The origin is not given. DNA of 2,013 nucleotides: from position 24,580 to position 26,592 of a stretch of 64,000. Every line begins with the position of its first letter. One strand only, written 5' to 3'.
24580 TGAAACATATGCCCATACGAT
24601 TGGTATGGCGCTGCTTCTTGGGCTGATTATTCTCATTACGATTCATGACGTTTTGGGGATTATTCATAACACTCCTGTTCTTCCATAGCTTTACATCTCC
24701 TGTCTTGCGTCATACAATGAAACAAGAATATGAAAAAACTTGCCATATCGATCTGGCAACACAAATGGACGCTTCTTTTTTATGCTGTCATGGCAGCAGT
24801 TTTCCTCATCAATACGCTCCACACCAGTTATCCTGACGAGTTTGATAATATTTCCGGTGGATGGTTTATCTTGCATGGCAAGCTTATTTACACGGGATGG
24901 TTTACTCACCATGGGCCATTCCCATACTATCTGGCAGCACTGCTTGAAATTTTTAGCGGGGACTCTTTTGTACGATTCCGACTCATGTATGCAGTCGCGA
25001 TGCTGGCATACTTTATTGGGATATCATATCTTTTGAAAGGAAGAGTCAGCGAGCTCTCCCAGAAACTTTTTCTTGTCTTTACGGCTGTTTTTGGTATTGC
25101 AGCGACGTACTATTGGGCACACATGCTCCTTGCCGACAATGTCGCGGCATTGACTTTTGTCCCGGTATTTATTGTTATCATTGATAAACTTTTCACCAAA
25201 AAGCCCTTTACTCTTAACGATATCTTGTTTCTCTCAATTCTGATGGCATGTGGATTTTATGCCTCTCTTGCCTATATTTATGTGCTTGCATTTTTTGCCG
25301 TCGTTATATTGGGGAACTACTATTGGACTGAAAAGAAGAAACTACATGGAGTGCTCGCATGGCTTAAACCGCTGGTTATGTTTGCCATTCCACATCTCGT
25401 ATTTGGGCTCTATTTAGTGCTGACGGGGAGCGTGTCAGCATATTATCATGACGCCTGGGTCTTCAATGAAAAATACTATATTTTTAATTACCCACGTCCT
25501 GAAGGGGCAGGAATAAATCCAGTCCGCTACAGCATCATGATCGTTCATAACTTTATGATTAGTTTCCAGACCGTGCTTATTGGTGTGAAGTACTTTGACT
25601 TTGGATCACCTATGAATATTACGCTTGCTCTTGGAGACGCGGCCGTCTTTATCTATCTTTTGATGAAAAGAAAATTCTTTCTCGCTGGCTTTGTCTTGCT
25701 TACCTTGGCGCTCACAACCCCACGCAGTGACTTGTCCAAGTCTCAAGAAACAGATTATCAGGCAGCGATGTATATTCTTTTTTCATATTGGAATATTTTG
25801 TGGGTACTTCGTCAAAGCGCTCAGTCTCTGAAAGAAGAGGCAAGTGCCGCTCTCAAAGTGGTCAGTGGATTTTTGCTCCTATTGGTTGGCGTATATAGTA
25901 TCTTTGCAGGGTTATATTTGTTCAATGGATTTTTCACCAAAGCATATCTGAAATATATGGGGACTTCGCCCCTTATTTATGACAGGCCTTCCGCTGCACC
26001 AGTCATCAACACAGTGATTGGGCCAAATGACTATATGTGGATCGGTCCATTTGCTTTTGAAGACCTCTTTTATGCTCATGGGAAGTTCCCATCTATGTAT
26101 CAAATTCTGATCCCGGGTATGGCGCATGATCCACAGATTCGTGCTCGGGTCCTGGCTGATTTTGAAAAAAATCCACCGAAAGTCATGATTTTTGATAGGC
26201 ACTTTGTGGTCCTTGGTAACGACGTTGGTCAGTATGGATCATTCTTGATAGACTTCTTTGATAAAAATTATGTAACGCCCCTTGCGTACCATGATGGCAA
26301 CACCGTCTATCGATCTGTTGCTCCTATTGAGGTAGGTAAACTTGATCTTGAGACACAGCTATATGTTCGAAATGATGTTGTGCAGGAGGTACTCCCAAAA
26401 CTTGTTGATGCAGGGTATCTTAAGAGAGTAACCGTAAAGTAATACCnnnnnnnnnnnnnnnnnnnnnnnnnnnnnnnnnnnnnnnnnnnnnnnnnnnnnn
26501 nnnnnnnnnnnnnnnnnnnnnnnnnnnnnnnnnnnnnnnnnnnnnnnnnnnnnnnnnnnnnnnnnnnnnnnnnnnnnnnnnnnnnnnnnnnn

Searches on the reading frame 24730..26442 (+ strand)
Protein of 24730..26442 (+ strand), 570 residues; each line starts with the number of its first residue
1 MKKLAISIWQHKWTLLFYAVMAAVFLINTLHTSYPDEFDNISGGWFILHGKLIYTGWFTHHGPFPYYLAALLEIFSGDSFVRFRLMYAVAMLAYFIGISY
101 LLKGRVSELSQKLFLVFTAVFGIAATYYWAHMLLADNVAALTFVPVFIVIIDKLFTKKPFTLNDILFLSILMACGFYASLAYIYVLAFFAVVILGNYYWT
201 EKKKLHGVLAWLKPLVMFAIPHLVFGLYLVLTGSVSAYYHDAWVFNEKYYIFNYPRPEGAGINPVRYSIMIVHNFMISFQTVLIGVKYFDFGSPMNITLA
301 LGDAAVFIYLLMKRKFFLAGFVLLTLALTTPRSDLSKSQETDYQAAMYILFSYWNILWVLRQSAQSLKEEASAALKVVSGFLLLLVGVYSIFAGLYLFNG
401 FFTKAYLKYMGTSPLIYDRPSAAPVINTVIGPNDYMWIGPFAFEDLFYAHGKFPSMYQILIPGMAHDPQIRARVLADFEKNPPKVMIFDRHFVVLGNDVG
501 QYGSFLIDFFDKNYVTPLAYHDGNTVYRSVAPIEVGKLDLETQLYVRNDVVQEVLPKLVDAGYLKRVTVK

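Call 5: search_protein_families(library=pfam, proteins=[window:24730-26442:+], max_evalue=0.01)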
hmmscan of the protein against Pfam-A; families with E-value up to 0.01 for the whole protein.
window:24730-26442:+ (570 aa): 0 families

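Call 11: search_protein_families(library=ncbifam, proteins=[window:24730-26442:+], max_evalue=0.01)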
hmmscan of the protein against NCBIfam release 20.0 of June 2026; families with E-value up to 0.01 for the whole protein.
window:24730-26442:+ (570 aa): 0 families

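Call 16: search_solved_structures(query=window:24730-26442:+, max_evalue=1)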
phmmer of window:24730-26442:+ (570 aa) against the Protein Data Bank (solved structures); distinct sequences matched with E-value up to 1: 6.
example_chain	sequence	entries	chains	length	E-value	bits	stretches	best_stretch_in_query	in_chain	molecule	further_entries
8c29_G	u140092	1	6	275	0.34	13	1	426-472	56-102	Chlorophyll a-b binding protein, chloroplastic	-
9jzr_c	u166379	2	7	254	0.39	12.8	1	430-470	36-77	Lhcb-c | Lhcb3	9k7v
7pi0_N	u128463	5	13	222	0.43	12.7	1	426-472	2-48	Chlorophyll a-b binding protein of LHCII type 3, chloroplastic | LHCII M3 | Chlorophyll a-b binding protein of LHCII type I, chloroplastic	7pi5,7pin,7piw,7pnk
5zji_X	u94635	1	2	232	0.67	12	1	420-473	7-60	Chlorophyll a-b binding protein 1, chloroplastic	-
1rwt_A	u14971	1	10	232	0.74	11.9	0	428-472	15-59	Chlorophyll A-B binding protein, chloroplast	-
3jcu_G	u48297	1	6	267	0.83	11.7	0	427-472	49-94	Chlorophyll a-b binding protein, chloroplastic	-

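Call 17: find_homologous_proteins(query=window:24730-26442:+)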
Query window:24730-26442:+ (570 aa): 203 proteins with E <= 0.001 among 8000 candidates; the best 120 are listed.
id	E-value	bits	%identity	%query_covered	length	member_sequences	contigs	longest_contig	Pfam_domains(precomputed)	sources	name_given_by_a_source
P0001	0.0e+0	1282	100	100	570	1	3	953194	-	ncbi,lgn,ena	-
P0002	5.5e-169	582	49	98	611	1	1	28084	-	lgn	-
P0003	2.0e-166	573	50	96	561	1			-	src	-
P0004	5.9e-166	572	49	98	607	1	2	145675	-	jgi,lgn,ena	-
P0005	3.4e-165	569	49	98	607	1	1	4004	-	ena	-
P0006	3.9e-165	569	49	98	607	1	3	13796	-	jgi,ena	-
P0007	7.1e-165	568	49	98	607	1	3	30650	-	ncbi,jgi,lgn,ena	-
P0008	7.2e-165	568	48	98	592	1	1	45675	-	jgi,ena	jgi:hypothetical protein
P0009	6.8e-164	565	48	96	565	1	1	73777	-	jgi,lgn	-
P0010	1.3e-163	564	48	98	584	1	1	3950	-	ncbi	ncbi:MAG: hypothetical protein ACREGI_02270, partial [Candidatus Levyibacteriota bacterium]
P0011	7.5e-163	562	48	97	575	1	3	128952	-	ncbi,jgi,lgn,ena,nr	ncbi:MAG TPA: hypothetical protein VND99_01085 [Candidatus Acidoferrales bacterium]|nr:hypothetical 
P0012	9.4e-163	561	47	98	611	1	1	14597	-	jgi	jgi:hypothetical protein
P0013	1.2e-162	561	47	98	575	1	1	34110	-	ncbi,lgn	-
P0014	2.0e-161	557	47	98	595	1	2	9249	-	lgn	-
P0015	4.4e-161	556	46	98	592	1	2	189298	-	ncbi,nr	ncbi:MAG TPA: hypothetical protein VLF89_08565 [Candidatus Saccharimonadales bacterium]|nr:hypotheti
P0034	4.1e-151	523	45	97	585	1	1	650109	-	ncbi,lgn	-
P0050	5.2e-142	493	42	99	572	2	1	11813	-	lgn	-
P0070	2.7e-135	471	43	100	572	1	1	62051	-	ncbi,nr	ncbi:MAG TPA: hypothetical protein VGT05_00085 [Patescibacteria group bacterium]|nr:hypothetical pro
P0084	1.4e-132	462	41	96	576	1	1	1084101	-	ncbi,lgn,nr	ncbi:MAG: hypothetical protein KatS3mg089_0391 [Patescibacteria group bacterium]|nr:MAG: hypothetica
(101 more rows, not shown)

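Call 30: predict_structure(alignment_id=A1)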
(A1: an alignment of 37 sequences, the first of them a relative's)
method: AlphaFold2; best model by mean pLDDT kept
length: 570 residues; sequences in the alignment: 37
mean_pLDDT: 91.1   pTM: 0.90
mean pLDDT of the five models: 91.1, 90.4, 89.5, 89.1, 89.0
residues with pLDDT >= 90: 420; 70-90: 130; 50-70: 17; < 50: 3
segments of 3 or more residues with pLDDT < 50: 2-4
pLDDT, mean of each block of 10 residues (from residue 1): 58 90 90 83 94 93 96 94 94 96 94 96 88 94 98 96 97 97 96 96 87 95 97 95 90 81 88 94 87 88 97 96 96 79 89 98 92 91 96 92 87 75 93 93 90 93 92 96 95 88 94 94 88 68 95 95 89
secondary structure, 60 per line:
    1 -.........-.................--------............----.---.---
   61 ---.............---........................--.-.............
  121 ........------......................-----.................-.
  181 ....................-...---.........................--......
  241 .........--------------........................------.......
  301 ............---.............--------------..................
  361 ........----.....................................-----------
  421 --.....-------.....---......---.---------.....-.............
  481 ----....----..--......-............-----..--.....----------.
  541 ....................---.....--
elements in order: H2-10 H12-28 H37-48 H64-76 H80-102 H108-128 H135-156 H162-178 H180-200 H208-232 H235-249 H264-287 H294-312 H316-328 H343-368 H373-409 H423-427 E435-439 H443-448 H462-466 H468-480 E485-488 H499-502 H504-513 E525-529 H540-543 E544-547 H548-560 E564-568

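Call 35: search_solved_structures(query=A1, max_evalue=1)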
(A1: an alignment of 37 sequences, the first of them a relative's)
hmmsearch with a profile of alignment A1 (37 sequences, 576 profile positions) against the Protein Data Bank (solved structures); distinct sequences matched with E-value up to 1: 22.
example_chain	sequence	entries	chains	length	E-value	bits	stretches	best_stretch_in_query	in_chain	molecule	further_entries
9fap_C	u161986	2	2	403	0.021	16.9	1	100-213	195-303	Isoform 2 of Gamma-aminobutyric acid receptor subunit gamma-2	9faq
9fau_C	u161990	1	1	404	0.022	16.9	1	100-213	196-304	Isoform 2 of Gamma-aminobutyric acid receptor subunit gamma-2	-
9faj_C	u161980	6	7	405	0.022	16.9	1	100-213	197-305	Isoform 2 of Gamma-aminobutyric acid receptor subunit gamma-2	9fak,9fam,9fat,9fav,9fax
9faw_C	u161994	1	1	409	0.022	16.9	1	100-213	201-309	Isoform 2 of Gamma-aminobutyric acid receptor subunit gamma-2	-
6dw0_D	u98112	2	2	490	0.026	16.6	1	100-213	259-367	Gamma-aminobutyric acid receptor subunit gamma-2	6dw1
9oum_D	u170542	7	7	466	0.028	16.6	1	100-213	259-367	Gamma-aminobutyric acid receptor subunit gamma-2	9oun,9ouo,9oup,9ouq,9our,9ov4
9rge_C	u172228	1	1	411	0.03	16.5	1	100-220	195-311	Gamma-aminobutyric acid receptor subunit gamma-2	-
9fas_C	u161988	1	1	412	0.03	16.5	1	100-220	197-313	Isoform 1 of Gamma-aminobutyric acid receptor subunit gamma-2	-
9rgd_C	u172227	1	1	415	0.03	16.4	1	100-220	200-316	Gamma-aminobutyric acid receptor subunit gamma-2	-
9crs_E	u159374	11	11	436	0.033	16.3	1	100-220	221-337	Gamma-aminobutyric acid receptor subunit gamma-2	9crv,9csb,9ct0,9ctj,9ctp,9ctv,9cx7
8foi_D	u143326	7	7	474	0.038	16.1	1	100-220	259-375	Gamma-aminobutyric acid receptor subunit gamma-2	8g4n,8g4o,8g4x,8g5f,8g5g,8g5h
9cxa_E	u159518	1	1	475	0.038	16.1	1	100-220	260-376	Gamma-aminobutyric acid receptor subunit gamma-2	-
7qna_C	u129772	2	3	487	0.041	16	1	100-220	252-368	Gamma-aminobutyric acid receptor subunit gamma-2 | Gamma-aminobutyric acid type A receptor subunit gamma2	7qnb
6hug_C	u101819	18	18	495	0.041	16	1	100-220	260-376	Gamma-aminobutyric acid receptor subunit gamma-2 | GABA(A) receptor subunit gamma-2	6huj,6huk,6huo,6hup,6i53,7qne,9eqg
7qn5_A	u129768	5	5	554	0.11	14.6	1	100-217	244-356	Gamma-aminobutyric acid receptor subunit alpha-4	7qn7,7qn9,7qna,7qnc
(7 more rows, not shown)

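Call 37: find_encoding_contigs(protein=P0084, flank=7000, max_places=1)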
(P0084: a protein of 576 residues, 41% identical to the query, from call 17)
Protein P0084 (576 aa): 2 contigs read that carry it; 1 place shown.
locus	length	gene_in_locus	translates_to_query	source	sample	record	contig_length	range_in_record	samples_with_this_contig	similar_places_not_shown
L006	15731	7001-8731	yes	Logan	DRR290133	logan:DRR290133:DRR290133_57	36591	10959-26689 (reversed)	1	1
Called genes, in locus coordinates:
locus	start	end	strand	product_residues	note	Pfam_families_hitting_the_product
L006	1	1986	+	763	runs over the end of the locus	PF09586:YfhO (faint)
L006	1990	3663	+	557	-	PF13231:PMT_2 (weak)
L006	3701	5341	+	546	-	PF02366:PMT, PF13231:PMT_2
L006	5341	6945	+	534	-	PF13231:PMT_2 (weak)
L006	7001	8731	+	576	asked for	-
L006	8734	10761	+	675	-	-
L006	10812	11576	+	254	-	PF00535:Glycos_transf_2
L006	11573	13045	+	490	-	-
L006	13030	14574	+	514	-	-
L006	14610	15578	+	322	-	PF01073:3Beta_HSD, PF01370:Epimerase, PF02719:Polysacc_synt_2, PF04321:RmlD_sub_bind, PF13460:NAD_binding_10, PF16363:GDP_Man_Dehyd, PF07993:NAD_binding_4 (weak)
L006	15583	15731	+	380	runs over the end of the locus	-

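Call 38: find_encoding_contigs(protein=P0034, flank=7000, max_places=1)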
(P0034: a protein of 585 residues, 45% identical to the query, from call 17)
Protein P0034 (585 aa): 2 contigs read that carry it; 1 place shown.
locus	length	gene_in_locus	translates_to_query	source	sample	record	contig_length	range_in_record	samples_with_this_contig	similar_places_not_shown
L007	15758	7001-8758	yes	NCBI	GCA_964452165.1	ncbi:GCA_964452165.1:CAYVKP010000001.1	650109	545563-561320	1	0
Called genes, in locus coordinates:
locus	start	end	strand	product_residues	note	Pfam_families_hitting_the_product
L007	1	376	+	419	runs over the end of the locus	PF00483:NTP_transferase, PF12804:NTP_transf_3, PF00132:Hexapep (faint), PF25084:LbH_EIF2B, PF25087:GMPPB_C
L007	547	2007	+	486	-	PF08245:Mur_ligase_M, PF02875:Mur_ligase_C (weak)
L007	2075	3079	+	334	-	PF00953:Glycos_transf_4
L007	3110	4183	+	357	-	PF01098:FTSW_RODA_SPOVE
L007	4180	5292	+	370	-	PF03033:Glyco_transf_28, PF13439:Glyco_transf_4, PF13579:Glyco_trans_4_4 (weak), PF04101:Glyco_tran_28_C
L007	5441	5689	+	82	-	-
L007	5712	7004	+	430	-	PF11104:PilM_2 (faint), PF14450:FtsA (weak), PF02491:SHS2_FTSA, PF06723:MreB_Mbl (weak), PF14450:FtsA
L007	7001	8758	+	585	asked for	-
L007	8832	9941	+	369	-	PF00091:Tubulin, PF12327:FtsZ_C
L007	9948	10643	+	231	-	-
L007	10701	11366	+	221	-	PF01863:YgjP-like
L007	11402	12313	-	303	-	-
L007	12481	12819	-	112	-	PF14076:DUF4258 (weak)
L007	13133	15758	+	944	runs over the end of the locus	PF00133:tRNA-synt_1, PF09334:tRNA-synt_1g, PF08264:Anticodon_1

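Call 55: search_protein_families(library=ncbifam, proteins=[L006:10812-11576:+, L006:8734-10761:+, L006:11573-13045:+, L006:13030-14574:+, L006:1990-3663:+, L006:3701-5341:+, L006:5341-6945:+], max_evalue=0.001)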
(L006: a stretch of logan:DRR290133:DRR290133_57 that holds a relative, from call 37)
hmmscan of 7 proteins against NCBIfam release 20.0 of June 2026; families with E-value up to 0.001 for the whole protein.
L006:10812-11576:+ (254 aa): 13 families
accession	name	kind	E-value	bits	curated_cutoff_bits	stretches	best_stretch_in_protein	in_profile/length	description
TIGR04283.1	glyco_like_mftF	equivalog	3.7e-16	59.4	182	1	4-108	1-106/221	TIGR04283 family arsenosugar biosynthesis glycosyltransferase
TIGR04195.1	S_glycosyl_SunS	equivalog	4.1e-14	52.2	350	1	3-93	58-149/421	SunS family peptide S-glycosyltransferase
NF041391.1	DPhHxTase_Halo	equivalog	2.8e-11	42.8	375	1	9-108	2-102/213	dolichyl-phosphate hexose transferase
NF010496.0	PRK13915.1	equivalog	2.1e-10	40.2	262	1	2-58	31-93/307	glucosyl-3-phosphoglycerate synthase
TIGR04182.1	glyco_TIGR04182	equivalog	8.7e-10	38.5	325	1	4-87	2-85/293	S-layer glycoprotein N-glycosyltransferase AglJ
NF007482.0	PRK10073.1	equivalog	1.3e-06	27.6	423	1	3-95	7-106/334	glycosyltransferase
NF050050.1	ProtGlycPglI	equivalog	2.8e-06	26.9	500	1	1-99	1-108/306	GalNAc(5)-diNAcBac-PP-undecaprenol beta-1,3-glucosyltransferase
NF047683.1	TeichurnBiosyTuaG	equivalog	5e-06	26.3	400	1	3-96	7-109/252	teichuronic acid biosynthesis protein TuaG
NF038302.1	EPS_HpsE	equivalog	1.1e-05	24.5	300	1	4-88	3-100/307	hormogonium polysaccharide biosynthesis glycosyltransferase HpsE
NF045692.1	OglycostaseCruG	equivalog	5.1e-05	22.4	600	1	1-86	40-139/386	2'-O-glycosyltransferase CruG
NF058614.1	PPMAGASynPpgS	equivalog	6e-05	22.6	370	1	6-54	4-52/226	polyprenyl-phospho-N-acetylgalactosaminyl synthase PpgS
NF041875.1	EPS_EpsD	equivalog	7e-05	22.4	370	1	4-92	1-97/325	exopolysaccharide biosynthesis glycosyltransferase EpsD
TIGR03937.1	PgaC_IcaA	equivalog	0.00022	20.3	422.3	1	2-91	45-142/407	poly-beta-1,6-N-acetyl-D-glucosamine synthase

L006:8734-10761:+ (675 aa): 0 families

L006:11573-13045:+ (490 aa): 0 families

L006:13030-14574:+ (514 aa): 0 families

L006:1990-3663:+ (557 aa): 1 family
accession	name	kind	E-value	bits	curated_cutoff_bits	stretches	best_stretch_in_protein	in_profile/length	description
TIGR03663.1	TIGR03663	subfamily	4e-06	26.1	126.25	1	5-209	2-181/435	flippase activity-associated protein Agl23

L006:3701-5341:+ (546 aa): 2 families
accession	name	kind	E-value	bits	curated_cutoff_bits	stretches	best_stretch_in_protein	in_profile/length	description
TIGR03663.1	TIGR03663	subfamily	5e-11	42.3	126.25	1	11-212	3-183/435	flippase activity-associated protein Agl23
NF009784.2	PRK13279.1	equivalog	3.9e-05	22.5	567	1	78-237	67-227/539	lipid IV(A) 4-amino-4-deoxy-L-arabinosyltransferase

L006:5341-6945:+ (534 aa): 0 families

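Call 70: search_protein_representatives(alignment_id=A1)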
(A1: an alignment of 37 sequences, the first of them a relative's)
Query: 37 sequences, 576 profile positions. Proteins with E-value up to 0.001 (for the whole library): 1380; up to 1e-10: 641; up to 1e-30: 177. The best 150 are listed.
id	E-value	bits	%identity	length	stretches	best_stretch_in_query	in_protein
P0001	8.6e-228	774.4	-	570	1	12-574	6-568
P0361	1.0e-218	744.4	-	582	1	10-574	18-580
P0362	2.1e-217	740.1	-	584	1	12-571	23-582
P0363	8.1e-217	738.2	-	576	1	11-575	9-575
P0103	3.4e-200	683.3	-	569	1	10-574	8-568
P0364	1.9e-197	674.2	-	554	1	16-574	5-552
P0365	3.1e-194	663.6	-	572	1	6-571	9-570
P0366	1.7e-193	661.2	-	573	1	12-572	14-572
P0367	4.3e-189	646.6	-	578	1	4-573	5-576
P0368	4.5e-188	643.2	-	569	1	12-573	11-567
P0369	2.3e-186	637.6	-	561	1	19-573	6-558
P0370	6.2e-180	616.4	-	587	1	16-571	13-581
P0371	6.8e-178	609.6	-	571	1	14-572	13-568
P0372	3.2e-176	604.1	-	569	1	2-569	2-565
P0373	3.8e-167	574.1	-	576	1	16-572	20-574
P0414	1.7e-77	278.1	-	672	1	17-531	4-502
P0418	5.6e-75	269.8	-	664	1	20-534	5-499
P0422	1.7e-66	241.9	-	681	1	9-537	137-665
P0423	8.2e-66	239.6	-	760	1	18-530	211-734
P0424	4.3e-64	233.9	-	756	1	19-536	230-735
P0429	8.0e-62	226.4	-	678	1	12-541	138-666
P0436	3.0e-59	217.9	-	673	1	10-552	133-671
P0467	5.0e-47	177.6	-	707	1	24-525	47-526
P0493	3.7e-40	154.9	-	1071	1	11-528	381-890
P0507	5.5e-38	147.7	-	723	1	24-536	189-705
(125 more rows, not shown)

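Call 71: search_protein_families(library=pfam, proteins=[P0422, P0423, P0424, P0429, P0436, P0414, P0418, P0493, P0467, P0507], max_evalue=0.01)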
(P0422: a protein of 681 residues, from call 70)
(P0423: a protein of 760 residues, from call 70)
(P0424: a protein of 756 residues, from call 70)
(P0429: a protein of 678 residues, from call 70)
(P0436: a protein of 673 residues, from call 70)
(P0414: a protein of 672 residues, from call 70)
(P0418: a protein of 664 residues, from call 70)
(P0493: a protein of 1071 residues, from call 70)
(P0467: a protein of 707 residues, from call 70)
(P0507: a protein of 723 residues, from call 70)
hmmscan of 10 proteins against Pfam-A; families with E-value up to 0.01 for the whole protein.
P0422 (681 aa): 1 family
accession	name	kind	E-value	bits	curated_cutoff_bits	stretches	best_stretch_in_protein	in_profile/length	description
PF04138.20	GtrA_DPMS_TM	-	2.6e-22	79.6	26.1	2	18-131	2-117/117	GtrA/DPMS, transmembrane domain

P0423 (760 aa): 1 family
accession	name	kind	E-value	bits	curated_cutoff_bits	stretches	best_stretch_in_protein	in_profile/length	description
PF13231.12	PMT_2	-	0.0043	17.7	26.1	1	260-396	2-135/160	Dolichyl-phosphate-mannose-protein mannosyltransferase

P0424 (756 aa): 0 families

P0429 (678 aa): 1 family
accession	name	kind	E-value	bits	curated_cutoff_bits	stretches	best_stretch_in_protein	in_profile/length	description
PF04138.20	GtrA_DPMS_TM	-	2.1e-26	92.8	26.1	2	17-130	2-117/117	GtrA/DPMS, transmembrane domain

P0436 (673 aa): 1 family
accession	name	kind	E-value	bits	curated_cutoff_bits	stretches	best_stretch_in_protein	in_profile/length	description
PF04138.20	GtrA_DPMS_TM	-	5.3e-21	75.4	26.1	1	17-128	2-116/117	GtrA/DPMS, transmembrane domain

P0414 (672 aa): 0 families

P0418 (664 aa): 0 families

P0493 (1071 aa): 0 families

P0467 (707 aa): 1 family
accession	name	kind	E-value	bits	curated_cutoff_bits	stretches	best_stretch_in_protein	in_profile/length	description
PF13231.12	PMT_2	-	1.2e-08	35.8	26.1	1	90-233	2-146/160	Dolichyl-phosphate-mannose-protein mannosyltransferase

P0507 (723 aa): 1 family
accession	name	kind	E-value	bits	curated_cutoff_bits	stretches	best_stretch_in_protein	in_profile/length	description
PF04138.20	GtrA_DPMS_TM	-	1.3e-20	74.2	26.1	1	25-148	2-117/117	GtrA/DPMS, transmembrane domain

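Call 76: find_encoding_contigs(protein=P0050, flank=10000, max_places=1)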
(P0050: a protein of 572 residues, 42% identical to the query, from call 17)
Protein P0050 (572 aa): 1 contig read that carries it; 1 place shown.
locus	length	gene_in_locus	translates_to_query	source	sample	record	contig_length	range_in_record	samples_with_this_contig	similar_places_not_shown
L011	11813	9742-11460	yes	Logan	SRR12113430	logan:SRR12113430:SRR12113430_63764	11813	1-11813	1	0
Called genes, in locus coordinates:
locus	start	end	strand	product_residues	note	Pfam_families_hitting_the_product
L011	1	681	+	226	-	?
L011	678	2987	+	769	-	PF09586:YfhO (faint)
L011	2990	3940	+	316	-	PF00535:Glycos_transf_2, PF10111:Glyco_tranf_2_2 (faint), PF13641:Glyco_tranf_2_3, PF13506:Glyco_transf_21 (weak), PF13632:Glyco_trans_2_3 (weak)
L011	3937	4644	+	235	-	PF00535:Glycos_transf_2, PF10111:Glyco_tranf_2_2, PF13641:Glyco_tranf_2_3 (weak)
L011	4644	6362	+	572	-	-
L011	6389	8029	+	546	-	PF13231:PMT_2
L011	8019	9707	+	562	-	-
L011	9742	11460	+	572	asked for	-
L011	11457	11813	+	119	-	?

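Call 77: find_encoding_contigs(protein=P0070, flank=10000, max_places=1)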
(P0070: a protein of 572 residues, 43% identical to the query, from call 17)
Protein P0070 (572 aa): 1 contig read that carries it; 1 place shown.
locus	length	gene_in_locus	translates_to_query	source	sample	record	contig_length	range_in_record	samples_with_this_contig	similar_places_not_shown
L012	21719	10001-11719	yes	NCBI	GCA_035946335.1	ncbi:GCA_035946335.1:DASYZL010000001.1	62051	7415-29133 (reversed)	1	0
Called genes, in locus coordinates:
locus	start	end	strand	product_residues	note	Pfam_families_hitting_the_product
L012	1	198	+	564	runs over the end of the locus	-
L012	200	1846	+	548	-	PF13231:PMT_2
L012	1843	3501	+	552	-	PF13231:PMT_2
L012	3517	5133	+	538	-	PF13231:PMT_2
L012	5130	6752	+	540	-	PF13231:PMT_2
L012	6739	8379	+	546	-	PF02366:PMT, PF13231:PMT_2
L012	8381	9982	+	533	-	PF13231:PMT_2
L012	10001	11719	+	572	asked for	-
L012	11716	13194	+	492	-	-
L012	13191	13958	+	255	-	PF00535:Glycos_transf_2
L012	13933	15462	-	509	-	PF13231:PMT_2 (weak)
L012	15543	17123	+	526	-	-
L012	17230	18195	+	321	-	PF01073:3Beta_HSD, PF01370:Epimerase, PF02719:Polysacc_synt_2, PF04321:RmlD_sub_bind, PF07993:NAD_binding_4 (faint), PF16363:GDP_Man_Dehyd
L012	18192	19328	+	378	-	-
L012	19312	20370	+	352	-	PF13439:Glyco_transf_4 (weak), PF00534:Glycos_transf_1, PF13692:Glyco_trans_1_4, PF13524:Glyco_trans_1_2 (weak), PF20706:GT4-conflict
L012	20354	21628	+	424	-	PF01943:Polysacc_synt, PF13440:Polysacc_synt_3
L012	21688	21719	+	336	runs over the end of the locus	PF00288:GHMP_kinases_N, PF08544:GHMP_kinases_C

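Call 94: find_encoding_contigs(protein=P0429, flank=6000, max_places=4)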
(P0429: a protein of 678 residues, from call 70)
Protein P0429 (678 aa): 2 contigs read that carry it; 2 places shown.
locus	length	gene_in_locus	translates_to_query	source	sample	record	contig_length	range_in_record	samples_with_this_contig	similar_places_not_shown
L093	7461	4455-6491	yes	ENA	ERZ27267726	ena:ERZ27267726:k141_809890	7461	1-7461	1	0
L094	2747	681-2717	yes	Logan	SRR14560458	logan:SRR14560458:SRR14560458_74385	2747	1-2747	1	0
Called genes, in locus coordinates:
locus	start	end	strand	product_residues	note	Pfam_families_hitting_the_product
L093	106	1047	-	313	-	PF01073:3Beta_HSD, PF01370:Epimerase, PF02719:Polysacc_synt_2 (weak), PF13460:NAD_binding_10, PF16363:GDP_Man_Dehyd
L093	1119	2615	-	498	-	-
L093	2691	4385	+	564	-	PF09913:DUF2142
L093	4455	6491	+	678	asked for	PF04138:GtrA_DPMS_TM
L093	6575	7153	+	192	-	-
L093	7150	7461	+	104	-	?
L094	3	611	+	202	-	?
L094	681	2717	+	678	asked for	PF04138:GtrA_DPMS_TM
